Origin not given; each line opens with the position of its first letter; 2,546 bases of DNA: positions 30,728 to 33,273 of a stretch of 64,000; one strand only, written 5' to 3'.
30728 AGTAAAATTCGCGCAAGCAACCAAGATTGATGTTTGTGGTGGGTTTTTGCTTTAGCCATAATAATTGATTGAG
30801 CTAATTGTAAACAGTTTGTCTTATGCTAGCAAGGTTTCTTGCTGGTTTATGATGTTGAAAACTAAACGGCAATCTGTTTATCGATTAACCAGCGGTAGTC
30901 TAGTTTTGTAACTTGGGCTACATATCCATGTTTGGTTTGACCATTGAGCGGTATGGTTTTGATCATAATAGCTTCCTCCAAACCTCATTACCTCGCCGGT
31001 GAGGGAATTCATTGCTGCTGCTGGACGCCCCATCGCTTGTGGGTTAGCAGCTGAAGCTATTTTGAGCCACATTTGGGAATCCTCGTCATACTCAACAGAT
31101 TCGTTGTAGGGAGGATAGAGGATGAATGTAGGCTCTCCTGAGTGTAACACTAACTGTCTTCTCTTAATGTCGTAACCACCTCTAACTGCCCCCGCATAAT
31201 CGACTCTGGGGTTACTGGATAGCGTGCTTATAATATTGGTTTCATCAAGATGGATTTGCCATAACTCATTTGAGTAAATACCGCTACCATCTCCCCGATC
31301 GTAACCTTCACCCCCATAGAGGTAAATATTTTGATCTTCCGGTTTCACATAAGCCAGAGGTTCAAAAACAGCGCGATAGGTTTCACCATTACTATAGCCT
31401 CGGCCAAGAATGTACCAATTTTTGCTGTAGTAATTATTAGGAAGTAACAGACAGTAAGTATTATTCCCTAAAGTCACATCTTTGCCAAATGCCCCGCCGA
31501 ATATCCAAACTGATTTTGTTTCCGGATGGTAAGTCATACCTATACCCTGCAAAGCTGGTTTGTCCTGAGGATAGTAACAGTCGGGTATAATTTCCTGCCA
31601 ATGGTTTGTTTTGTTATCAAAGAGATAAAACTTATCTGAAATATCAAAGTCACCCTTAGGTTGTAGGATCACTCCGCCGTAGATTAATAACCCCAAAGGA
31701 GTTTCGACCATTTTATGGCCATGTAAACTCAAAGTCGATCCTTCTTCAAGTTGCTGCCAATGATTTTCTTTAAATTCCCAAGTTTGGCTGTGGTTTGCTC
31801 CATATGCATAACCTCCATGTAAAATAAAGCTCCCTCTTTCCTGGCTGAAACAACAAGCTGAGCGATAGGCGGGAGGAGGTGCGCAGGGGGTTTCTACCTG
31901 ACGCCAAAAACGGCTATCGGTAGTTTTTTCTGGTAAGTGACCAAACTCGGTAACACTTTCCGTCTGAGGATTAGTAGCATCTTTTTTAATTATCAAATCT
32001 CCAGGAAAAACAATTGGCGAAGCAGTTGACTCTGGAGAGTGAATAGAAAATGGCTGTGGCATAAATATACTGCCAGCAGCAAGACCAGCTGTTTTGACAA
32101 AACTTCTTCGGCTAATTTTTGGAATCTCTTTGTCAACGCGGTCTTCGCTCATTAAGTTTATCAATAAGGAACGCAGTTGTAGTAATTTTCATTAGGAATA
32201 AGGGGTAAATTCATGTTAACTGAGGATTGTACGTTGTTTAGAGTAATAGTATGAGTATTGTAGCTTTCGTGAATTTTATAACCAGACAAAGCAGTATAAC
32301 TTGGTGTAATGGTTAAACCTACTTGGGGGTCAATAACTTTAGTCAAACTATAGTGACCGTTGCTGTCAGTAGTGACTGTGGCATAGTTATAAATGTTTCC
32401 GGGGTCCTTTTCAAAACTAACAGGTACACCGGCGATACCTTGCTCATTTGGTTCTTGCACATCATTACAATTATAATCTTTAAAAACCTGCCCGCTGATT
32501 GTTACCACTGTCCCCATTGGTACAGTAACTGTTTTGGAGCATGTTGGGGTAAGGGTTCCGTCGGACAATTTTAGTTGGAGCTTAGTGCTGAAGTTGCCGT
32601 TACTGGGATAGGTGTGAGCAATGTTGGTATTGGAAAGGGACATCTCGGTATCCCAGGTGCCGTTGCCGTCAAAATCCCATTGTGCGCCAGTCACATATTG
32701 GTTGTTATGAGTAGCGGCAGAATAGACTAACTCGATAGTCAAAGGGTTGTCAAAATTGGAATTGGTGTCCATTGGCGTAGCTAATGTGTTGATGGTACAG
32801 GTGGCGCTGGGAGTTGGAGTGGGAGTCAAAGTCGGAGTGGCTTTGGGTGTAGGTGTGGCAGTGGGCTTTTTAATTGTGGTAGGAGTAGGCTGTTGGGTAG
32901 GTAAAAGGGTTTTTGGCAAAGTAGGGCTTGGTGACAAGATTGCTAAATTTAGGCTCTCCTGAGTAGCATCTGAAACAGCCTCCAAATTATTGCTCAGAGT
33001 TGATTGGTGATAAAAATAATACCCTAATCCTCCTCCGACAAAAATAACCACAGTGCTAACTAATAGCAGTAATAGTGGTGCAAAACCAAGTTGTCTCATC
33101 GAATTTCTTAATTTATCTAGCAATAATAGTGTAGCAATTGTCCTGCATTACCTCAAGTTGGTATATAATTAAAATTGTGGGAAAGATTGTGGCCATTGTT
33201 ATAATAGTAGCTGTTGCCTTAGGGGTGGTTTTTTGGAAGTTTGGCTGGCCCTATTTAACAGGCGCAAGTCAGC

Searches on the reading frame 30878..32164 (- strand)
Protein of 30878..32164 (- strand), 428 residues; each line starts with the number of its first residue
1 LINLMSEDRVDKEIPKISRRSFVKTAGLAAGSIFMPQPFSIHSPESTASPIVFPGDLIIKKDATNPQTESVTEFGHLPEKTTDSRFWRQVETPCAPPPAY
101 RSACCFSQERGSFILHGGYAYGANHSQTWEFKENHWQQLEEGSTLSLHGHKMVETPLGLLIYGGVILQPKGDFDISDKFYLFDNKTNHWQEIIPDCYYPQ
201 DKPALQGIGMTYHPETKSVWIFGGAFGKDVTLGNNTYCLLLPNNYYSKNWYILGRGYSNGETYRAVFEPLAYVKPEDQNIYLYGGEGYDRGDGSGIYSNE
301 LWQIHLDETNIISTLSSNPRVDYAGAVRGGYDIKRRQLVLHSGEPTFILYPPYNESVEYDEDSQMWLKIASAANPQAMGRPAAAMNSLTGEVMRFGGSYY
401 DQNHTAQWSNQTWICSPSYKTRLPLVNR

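Call 75: search_protein_families(library=pfam, proteins=[window:30878-32164:-], max_evalue=0.001)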
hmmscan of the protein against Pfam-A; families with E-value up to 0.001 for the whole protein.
window:30878-32164:- (428 aa): 5 families
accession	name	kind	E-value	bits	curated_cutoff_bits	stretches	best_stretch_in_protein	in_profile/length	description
PF24681.1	Kelch_KLHDC2_KLHL20_DRC7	-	1.4e-15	57.6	50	1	81-246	32-191/221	KLHDC2/KLHL20/DRC7 Kelch-repeats domain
PF24981.1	Beta-prop_ATRN-LZTR1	-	3.3e-14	53.3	50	1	115-317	3-197/289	Attractin/LZTR1 beta-propeller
PF13418.12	Kelch_4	-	1.4e-07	31.8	21.6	0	104-139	6-44/49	Galactose oxidase, central domain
PF13415.12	Kelch_3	-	7.1e-07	29.7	22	0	279-316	3-35/48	Galactose oxidase, central domain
PF13964.12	Kelch_6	-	0.00016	22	25.3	0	159-192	14-43/50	Kelch motif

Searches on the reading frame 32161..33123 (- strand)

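Call 75: search_protein_families(library=pfam, proteins=[window:32161-33123:-], max_evalue=0.001)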
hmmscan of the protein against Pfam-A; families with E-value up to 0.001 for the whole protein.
window:32161-33123:- (320 aa): 2 families
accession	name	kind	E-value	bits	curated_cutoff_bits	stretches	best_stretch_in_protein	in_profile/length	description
PF17210.9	SdrD_B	-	2.6e-10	40.9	29.7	1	210-267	4-59/112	SdrD B-like domain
PF18911.6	PKD_4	-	4.3e-06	27.1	27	1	119-201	9-85/85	PKD domain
